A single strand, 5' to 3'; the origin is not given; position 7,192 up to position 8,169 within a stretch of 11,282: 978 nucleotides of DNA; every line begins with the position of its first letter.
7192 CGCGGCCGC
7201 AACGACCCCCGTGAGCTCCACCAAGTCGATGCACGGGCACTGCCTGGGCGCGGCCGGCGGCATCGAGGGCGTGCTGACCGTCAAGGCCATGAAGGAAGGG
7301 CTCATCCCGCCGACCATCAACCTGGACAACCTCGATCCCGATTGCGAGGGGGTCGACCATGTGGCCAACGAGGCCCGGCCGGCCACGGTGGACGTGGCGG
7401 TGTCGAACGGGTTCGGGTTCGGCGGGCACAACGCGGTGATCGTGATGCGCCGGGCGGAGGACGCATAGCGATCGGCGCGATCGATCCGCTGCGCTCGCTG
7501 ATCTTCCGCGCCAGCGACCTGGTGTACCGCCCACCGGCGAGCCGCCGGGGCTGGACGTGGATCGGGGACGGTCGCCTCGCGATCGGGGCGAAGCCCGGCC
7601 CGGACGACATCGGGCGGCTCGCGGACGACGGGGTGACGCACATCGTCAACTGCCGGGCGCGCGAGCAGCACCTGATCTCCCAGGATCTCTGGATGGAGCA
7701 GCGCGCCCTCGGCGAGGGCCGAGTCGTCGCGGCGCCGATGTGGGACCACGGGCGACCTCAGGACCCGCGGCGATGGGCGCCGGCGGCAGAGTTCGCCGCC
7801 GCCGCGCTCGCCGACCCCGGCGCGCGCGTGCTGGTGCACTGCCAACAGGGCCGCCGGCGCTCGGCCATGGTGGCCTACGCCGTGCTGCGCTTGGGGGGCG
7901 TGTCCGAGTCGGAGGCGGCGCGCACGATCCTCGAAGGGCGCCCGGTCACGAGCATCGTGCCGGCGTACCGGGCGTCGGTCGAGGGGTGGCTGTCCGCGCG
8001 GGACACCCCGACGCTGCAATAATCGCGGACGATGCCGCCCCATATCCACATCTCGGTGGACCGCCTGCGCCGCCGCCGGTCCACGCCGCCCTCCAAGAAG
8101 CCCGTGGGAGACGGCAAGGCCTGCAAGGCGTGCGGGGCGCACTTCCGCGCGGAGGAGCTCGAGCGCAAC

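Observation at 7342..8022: CX5R dual-specificity phosphatase-like gene between fabF and accD inside a fatty-acid synthesis operon: candidate lipid-phosphate (PGP-type) phosphatase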

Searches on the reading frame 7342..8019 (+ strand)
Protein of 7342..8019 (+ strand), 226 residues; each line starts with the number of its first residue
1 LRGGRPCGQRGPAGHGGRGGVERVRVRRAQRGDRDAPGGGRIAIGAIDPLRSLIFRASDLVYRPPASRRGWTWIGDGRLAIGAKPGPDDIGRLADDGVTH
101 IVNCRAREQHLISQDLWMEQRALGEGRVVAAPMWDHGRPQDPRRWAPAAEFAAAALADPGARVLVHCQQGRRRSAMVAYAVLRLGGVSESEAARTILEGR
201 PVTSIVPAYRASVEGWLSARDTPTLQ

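Call 4: search_protein_families(library=pfam, proteins=[window:7342-8019:+], max_evalue=0.01)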
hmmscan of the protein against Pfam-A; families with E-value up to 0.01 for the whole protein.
window:7342-8019:+ (226 aa): 4 families
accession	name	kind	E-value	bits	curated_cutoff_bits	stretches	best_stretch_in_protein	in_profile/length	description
PF00782.25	DSPc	-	7.3e-06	26.3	33.5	1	97-202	18-116/133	Dual specificity phosphatase, catalytic domain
PF22784.1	PTP-SAK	-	4.5e-05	24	27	1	69-177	2-104/153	Swiss Army Knife protein, DSP-PTPase phosphatase domain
PF22785.1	Tc-R-P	-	0.00092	20.2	27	1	84-183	10-103/106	Polymorphic toxin system, DSP-PTPase phosphatase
PF13350.11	Y_phosphatase3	-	0.0012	19.3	22.2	1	152-191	121-159/240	Tyrosine phosphatase family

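Call 5: search_protein_families(library=ncbifam, proteins=[window:7342-8019:+], max_evalue=1)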
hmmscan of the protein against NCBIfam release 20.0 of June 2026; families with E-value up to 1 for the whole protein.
window:7342-8019:+ (226 aa): 2 families
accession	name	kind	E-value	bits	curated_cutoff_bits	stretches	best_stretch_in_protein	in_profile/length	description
NF009025.0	PRK12361.1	equivalog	0.0018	16.5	505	1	80-182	102-196/546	hypothetical protein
NF040641.1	bifunc_ST_SDO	equivalog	0.025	13.5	625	1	78-188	6-112/423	bifunctional sulfur transferase/dioxygenase Blh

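Call 6: search_solved_structures(query=window:7471-8019:+, max_evalue=1, show_alignments=3)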
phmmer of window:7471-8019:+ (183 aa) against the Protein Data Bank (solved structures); distinct sequences matched with E-value up to 1: 40.
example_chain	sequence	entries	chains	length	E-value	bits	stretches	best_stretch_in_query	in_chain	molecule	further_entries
2gwo_A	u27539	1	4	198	0.0001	25.6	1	45-153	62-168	Dual specificity protein phosphatase 13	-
3f81_A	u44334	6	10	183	0.00011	25.5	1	36-146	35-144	Dual specificity protein phosphatase 3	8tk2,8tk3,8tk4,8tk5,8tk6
2pq5_A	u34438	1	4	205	0.00011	25.5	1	45-153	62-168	Dual specificity protein phosphatase 13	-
1vhr_A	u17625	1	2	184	0.00011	25.5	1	36-146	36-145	HUMAN VH1-RELATED DUAL-SPECIFICITY PHOSPHATASE VHR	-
9dj9_A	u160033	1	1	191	0.00013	25.3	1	36-146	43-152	Dual specificity protein phosphatase 3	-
2e0t_A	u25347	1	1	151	0.00035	23.9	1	101-141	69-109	Dual specificity phosphatase 26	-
8to0_Fx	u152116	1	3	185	0.00039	23.7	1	37-157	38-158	Dual specificity protein phosphatase 3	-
2y96_A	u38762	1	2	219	0.00042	23.6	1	102-141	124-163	DUAL SPECIFICITY PHOSPHATASE DUPD1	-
1j4x_A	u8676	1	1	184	0.0029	20.9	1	36-146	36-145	DUAL SPECIFICITY PROTEIN PHOSPHATASE 3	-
5y16_A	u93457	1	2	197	0.0047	20.2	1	104-173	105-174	Dual specificity phosphatase 28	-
5xjv_A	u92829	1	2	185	0.0058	19.9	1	100-142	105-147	Dual specificity protein phosphatase 13 isoform A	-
2hcm_A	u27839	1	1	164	0.0096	19.2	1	101-161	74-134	Dual specificity protein phosphatase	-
4b04_A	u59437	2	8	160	0.01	19.1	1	101-141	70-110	DUAL SPECIFICITY PROTEIN PHOSPHATASE 26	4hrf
5gtj_A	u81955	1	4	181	0.013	18.8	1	101-141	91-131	Dual specificity protein phosphatase 26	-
7ezn_A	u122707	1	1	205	0.032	17.5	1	113-161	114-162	Protein-tyrosine-phosphatase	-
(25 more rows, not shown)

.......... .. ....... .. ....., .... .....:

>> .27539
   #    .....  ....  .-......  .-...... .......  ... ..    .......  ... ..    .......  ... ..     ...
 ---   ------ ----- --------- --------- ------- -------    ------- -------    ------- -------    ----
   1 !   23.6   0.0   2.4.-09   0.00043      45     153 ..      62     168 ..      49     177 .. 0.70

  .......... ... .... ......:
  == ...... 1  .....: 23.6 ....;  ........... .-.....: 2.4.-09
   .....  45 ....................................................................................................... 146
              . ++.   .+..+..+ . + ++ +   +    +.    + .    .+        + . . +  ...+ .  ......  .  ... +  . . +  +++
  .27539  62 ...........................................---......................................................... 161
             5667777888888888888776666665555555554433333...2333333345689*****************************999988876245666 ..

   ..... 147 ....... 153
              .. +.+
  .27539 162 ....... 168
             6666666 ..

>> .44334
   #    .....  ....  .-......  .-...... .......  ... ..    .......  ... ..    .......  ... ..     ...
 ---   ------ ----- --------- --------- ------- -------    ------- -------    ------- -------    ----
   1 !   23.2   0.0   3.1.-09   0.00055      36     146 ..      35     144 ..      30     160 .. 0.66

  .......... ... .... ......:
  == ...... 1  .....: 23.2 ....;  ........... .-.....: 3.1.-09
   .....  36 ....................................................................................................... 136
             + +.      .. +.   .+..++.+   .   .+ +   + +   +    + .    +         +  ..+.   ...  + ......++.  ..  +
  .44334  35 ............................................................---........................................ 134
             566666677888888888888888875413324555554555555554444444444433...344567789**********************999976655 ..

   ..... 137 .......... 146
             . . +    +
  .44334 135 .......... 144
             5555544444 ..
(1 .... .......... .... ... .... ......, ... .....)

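Call 7: find_homologous_proteins(query=window:7471-8019:+, max_evalue=0.001)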
Query window:7471-8019:+ (183 aa): 300 proteins with E <= 0.001 among 1256 candidates; the best 120 are listed.
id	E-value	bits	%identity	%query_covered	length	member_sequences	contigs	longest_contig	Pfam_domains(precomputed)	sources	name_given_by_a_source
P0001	5.6e-105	367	99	91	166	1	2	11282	PF22784.2,PF00782.26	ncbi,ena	-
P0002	2.7e-85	303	79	94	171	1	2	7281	-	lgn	-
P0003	4.7e-70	253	70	90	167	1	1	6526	PF22784.2,PF00782.26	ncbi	-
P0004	3.2e-63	231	80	74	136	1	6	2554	PF00782.26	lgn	-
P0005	7.7e-62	227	65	95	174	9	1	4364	-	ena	-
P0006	2.4e-58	215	63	92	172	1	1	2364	PF00782.26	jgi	jgi:hypothetical protein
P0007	4.2e-58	214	62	95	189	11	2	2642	PF00782.26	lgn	-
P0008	5.7e-58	214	63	89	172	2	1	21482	PF00782.26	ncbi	-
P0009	5.9e-58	214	61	95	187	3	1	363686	PF22784.2,PF00782.26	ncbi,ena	-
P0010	6.1e-58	214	63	89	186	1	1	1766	PF22784.2,PF00782.26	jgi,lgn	-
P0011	1.1e-57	213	63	95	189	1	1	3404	-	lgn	-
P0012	1.9e-57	212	63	93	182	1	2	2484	PF00782.26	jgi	jgi:protein tyrosine phosphatase (PTP) superfamily phosphohydrolase (DUF442 family)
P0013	3.6e-57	211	62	95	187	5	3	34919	PF22784.2,PF00782.26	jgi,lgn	jgi:protein-tyrosine phosphatase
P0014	6.4e-57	211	59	96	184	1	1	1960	-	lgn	-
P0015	1.0e-56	210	59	96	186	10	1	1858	PF00782.26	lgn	-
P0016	1.6e-56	209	61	93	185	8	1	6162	PF00782.26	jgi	jgi:hypothetical protein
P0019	1.1e-55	207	61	89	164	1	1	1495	PF22784.2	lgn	-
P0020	1.3e-55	206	61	93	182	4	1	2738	PF00782.26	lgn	-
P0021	5.1e-55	204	60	93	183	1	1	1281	PF00782.26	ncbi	-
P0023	7.7e-55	204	60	98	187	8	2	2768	PF22784.2,PF00782.26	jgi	jgi:protein-tyrosine phosphatase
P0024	1.4e-54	203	61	93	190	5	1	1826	PF00782.26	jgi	-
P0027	1.9e-54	203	60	93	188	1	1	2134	PF00782.26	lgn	-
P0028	2.2e-54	202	60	95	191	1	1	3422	PF00782.26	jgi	jgi:protein-tyrosine phosphatase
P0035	6.5e-54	201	62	84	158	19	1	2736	PF00782.26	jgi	jgi:protein-tyrosine phosphatase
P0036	7.0e-54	201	59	92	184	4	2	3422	PF22784.2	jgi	jgi:protein-tyrosine phosphatase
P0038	1.0e-53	200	59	94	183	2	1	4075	PF00782.26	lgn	-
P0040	1.8e-53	199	57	95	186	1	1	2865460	PF00782.26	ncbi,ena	-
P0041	1.9e-53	199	58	93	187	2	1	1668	PF00782.26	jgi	-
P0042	2.2e-53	199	58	93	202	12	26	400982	PF00782.26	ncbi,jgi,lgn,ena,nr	ncbi:MAG TPA: hypothetical protein PLV41_07025 [Miltoncostaeales bacterium]|jgi:protein-tyrosine pho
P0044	4.3e-53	198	55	96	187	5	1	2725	PF00782.26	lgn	-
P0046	5.4e-53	198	62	86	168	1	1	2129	PF00782.26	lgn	-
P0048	6.8e-53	197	59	94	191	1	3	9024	PF00782.26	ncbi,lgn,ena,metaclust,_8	metaclust:\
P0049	8.0e-53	197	60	95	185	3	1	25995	PF00782.26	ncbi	-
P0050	8.7e-53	197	58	95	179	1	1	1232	PF00782.26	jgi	-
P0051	8.8e-53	197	58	93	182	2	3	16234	PF00782.26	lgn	-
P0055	2.0e-52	196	56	95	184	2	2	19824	PF00782.26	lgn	-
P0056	2.5e-52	196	59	95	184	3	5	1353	PF22784.2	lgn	-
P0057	2.7e-52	196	58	94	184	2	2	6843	PF00782.26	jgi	jgi:protein-tyrosine phosphatase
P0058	3.3e-52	195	58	93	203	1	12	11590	PF00782.26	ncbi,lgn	-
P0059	3.5e-52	195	66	76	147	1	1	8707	PF00782.26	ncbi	-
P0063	7.9e-52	194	56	97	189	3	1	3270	PF00782.26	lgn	-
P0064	8.4e-52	194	57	93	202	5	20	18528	PF00782.26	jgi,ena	jgi:protein-tyrosine phosphatase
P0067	1.6e-51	193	68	74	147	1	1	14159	PF00782.26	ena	-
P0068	1.6e-51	193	57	92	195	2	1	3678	PF00782.26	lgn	-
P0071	2.4e-51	192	58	93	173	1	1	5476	PF00782.26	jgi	jgi:protein-tyrosine phosphatase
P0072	2.6e-51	192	55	96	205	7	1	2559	PF00782.26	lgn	-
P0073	3.1e-51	192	60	84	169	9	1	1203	PF22784.2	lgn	-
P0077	8.0e-51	191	63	83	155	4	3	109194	PF00782.26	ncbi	ncbi:MAG: hypothetical protein AB7V62_01250 [Thermoleophilia bacterium]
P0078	9.8e-51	190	57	94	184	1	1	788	PF00782.26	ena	-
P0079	1.4e-50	190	55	93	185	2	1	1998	PF00782.26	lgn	-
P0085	2.3e-50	189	58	92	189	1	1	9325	PF22784.2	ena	-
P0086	2.5e-50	189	55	91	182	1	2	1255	PF22784.2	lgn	-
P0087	4.0e-50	188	57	89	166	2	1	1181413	PF22784.2,PF00782.26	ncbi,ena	-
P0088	4.2e-50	188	59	87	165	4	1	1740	PF00782.26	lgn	-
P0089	4.8e-50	188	70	74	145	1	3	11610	PF00782.26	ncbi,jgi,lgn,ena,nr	ncbi:MAG: hypothetical protein OEM67_03270 [Thermoleophilia bacterium]|nr:hypothetical protein [Ther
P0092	6.3e-50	188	58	90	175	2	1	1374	PF00782.26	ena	-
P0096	1.9e-49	186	54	93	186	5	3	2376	PF00782.26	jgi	jgi:protein-tyrosine phosphatase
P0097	1.9e-49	186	54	95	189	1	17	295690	PF00782.26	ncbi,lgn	-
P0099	2.0e-49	186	55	93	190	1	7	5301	PF00782.26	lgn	-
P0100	3.6e-49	185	69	77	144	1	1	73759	PF00782.26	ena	-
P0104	4.8e-49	185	55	96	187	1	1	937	PF00782.26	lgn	-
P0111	1.1e-48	184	62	84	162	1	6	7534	PF22784.2,PF00782.26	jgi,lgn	jgi:protein-tyrosine phosphatase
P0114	1.4e-48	183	64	79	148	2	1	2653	PF00782.26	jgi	jgi:protein-tyrosine phosphatase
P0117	2.0e-48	183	55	92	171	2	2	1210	PF00782.26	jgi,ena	-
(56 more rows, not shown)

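Call 22: predict_structure(alignment_id=A1)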
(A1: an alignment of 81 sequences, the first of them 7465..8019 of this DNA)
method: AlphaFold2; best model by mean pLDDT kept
length: 185 residues; sequences in the alignment: 81
mean_pLDDT: 95.3   pTM: 0.91
mean pLDDT of the five models: 95.3, 94.6, 94.6, 94.3, 93.7
residues with pLDDT >= 90: 174; 70-90: 5; 50-70: 6; < 50: 0
segments of 3 or more residues with pLDDT < 50: none
pLDDT, mean of each block of 10 residues (from residue 1): 72 95 96 98 96 97 97 96 98 97 98 98 98 99 98 98 98 97 77
secondary structure, 60 per line:
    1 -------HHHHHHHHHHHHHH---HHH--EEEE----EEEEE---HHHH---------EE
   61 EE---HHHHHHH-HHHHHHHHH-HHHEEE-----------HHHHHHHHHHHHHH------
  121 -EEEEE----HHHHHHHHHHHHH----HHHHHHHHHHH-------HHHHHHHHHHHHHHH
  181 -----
elements in order: H8-21 E30-33 E38-42 H46-49 E59-62 H66-72 H74-82 E87-89 H101-114 E122-126 H131-143 H148-158 H166-180

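Call 28: search_solved_structures(query=A1, max_evalue=0.01, show_alignments=0)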
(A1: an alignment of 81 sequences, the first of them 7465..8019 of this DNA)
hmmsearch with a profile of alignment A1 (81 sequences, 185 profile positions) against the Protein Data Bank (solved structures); distinct sequences matched with E-value up to 0.01: 37.
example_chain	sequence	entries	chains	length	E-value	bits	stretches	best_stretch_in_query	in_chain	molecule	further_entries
3f81_A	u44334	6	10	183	1.7e-09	40.7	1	35-160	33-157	Dual specificity protein phosphatase 3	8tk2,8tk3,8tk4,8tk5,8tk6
1vhr_A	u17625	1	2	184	1.7e-09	40.6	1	35-160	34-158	HUMAN VH1-RELATED DUAL-SPECIFICITY PHOSPHATASE VHR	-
9dj9_A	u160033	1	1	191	1.9e-09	40.5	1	35-160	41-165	Dual specificity protein phosphatase 3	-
8to0_Fx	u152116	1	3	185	1.1e-08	38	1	36-160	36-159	Dual specificity protein phosphatase 3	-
1j4x_A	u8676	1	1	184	1e-07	34.9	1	35-160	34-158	DUAL SPECIFICITY PROTEIN PHOSPHATASE 3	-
3rgo_A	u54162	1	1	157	3.6e-07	33.1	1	34-169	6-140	Protein-tyrosine phosphatase mitochondrial 1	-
2y96_A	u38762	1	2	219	9.6e-07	31.7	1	37-159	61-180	DUAL SPECIFICITY PHOSPHATASE DUPD1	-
3lj8_A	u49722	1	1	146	1.7e-06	30.9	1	82-168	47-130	Tyrosine-protein phosphatase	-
2e0t_A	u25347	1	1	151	1.1e-05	28.2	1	101-159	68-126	Dual specificity phosphatase 26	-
3rgq_A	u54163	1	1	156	2e-05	27.4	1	34-168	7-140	Protein-tyrosine phosphatase mitochondrial 1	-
2hcm_A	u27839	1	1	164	2e-05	27.4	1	119-163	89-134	Dual specificity protein phosphatase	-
5xjv_A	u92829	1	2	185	4.6e-05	26.2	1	101-159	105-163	Dual specificity protein phosphatase 13 isoform A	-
5y16_A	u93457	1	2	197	0.00011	25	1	119-172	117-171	Dual specificity phosphatase 28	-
2hxp_A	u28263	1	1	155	0.00012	24.9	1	82-168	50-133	Dual specificity protein phosphatase 9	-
2pq5_A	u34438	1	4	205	0.00019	24.2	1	47-160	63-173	Dual specificity protein phosphatase 13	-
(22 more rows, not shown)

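Call 30: search_solved_structures(query=A1, max_evalue=0.000001, show_alignments=5)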
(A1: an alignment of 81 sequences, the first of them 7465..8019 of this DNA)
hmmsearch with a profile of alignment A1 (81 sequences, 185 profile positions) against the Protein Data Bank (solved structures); distinct sequences matched with E-value up to 0.000001: 7.
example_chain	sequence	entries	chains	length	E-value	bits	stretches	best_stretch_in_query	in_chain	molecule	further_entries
3f81_A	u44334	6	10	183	1.7e-09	40.7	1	35-160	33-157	Dual specificity protein phosphatase 3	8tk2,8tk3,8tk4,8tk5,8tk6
1vhr_A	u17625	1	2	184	1.7e-09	40.6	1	35-160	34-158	HUMAN VH1-RELATED DUAL-SPECIFICITY PHOSPHATASE VHR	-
9dj9_A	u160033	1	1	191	1.9e-09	40.5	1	35-160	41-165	Dual specificity protein phosphatase 3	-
8to0_Fx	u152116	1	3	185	1.1e-08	38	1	36-160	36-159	Dual specificity protein phosphatase 3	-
1j4x_A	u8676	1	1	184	1e-07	34.9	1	35-160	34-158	DUAL SPECIFICITY PROTEIN PHOSPHATASE 3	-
3rgo_A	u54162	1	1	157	3.6e-07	33.1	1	34-169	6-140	Protein-tyrosine phosphatase mitochondrial 1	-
2y96_A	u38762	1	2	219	9.6e-07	31.7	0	37-159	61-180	DUAL SPECIFICITY PHOSPHATASE DUPD1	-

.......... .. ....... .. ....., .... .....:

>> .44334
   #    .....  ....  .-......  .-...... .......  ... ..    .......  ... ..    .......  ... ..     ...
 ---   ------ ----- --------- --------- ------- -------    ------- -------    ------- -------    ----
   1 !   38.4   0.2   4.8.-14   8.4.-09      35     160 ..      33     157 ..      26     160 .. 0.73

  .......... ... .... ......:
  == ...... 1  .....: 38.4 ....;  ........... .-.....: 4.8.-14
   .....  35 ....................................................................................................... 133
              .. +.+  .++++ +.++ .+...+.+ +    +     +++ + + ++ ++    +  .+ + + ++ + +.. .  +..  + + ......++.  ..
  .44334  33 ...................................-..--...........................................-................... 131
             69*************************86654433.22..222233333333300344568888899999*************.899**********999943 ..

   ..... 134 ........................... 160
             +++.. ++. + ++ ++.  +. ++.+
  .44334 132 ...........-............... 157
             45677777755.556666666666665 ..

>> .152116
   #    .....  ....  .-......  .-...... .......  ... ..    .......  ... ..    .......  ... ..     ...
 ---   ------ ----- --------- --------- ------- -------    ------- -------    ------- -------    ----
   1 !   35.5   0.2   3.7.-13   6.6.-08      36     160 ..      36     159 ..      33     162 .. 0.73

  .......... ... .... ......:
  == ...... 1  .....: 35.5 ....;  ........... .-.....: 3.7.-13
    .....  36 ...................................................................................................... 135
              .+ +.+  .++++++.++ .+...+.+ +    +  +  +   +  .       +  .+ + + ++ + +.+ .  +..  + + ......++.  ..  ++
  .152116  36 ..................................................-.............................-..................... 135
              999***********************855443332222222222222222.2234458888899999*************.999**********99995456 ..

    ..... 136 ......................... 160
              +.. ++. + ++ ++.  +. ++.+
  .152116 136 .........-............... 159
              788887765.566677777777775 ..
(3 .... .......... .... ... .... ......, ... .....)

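Call 31: search_protein_families(library=ncbifam, proteins=[window:7465-8019:+], max_evalue=0.01)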
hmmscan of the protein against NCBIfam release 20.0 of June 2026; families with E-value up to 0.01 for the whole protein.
window:7465-8019:+ (185 aa): 1 family
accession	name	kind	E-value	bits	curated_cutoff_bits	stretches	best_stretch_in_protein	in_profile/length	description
NF009025.0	PRK12361.1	equivalog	0.0011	17.3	505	1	38-141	101-196/546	hypothetical protein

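Call 37: search_protein_representatives(alignment_id=A1)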
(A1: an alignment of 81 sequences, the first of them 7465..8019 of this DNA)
Query: 81 sequences, 185 profile positions. Proteins with E-value up to 0.001 (for the whole library): 1974; up to 1e-10: 227; up to 1e-30: 21. The best 150 are listed.
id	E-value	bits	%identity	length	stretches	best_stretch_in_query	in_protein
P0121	1.2e-79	282.4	-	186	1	5-182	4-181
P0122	1.1e-71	256.5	-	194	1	4-179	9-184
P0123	6.2e-65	234.5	-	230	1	7-180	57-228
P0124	1.2e-53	197.7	-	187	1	6-159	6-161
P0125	9.5e-50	184.9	-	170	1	40-181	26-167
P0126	2.3e-49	183.7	-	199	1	5-134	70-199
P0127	1.2e-47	178.1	-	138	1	49-180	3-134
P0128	3.7e-47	176.5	-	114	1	70-178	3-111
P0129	1.6e-46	174.4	-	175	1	62-180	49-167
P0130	2.8e-45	170.4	-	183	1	19-149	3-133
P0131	4.8e-45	169.6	-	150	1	5-110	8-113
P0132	3.5e-44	166.8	-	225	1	7-129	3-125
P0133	1.4e-43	164.9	-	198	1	6-129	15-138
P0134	3.0e-43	163.8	-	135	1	24-125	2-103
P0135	1.8e-42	161.2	-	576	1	4-110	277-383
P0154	8.5e-22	93.8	-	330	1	28-182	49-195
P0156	5.5e-21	91.2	-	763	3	36-159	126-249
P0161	2.9e-19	85.5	-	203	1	34-181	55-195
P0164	4.6e-19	84.9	-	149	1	29-177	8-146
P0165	4.0e-18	81.8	-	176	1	37-171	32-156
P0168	1.3e-17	80.2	-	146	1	37-176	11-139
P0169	1.5e-17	80.0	-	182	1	6-182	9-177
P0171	1.6e-17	79.9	-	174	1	36-174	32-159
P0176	8.3e-17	77.6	-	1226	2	20-180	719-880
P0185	9.3e-16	74.1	-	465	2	36-160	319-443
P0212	5.0e-14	68.5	-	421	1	21-165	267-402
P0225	1.5e-13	66.9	-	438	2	35-171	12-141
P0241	4.3e-13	65.4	-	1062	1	20-179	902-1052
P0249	7.4e-13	64.7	-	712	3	33-162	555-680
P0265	2.1e-12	63.2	-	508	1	33-182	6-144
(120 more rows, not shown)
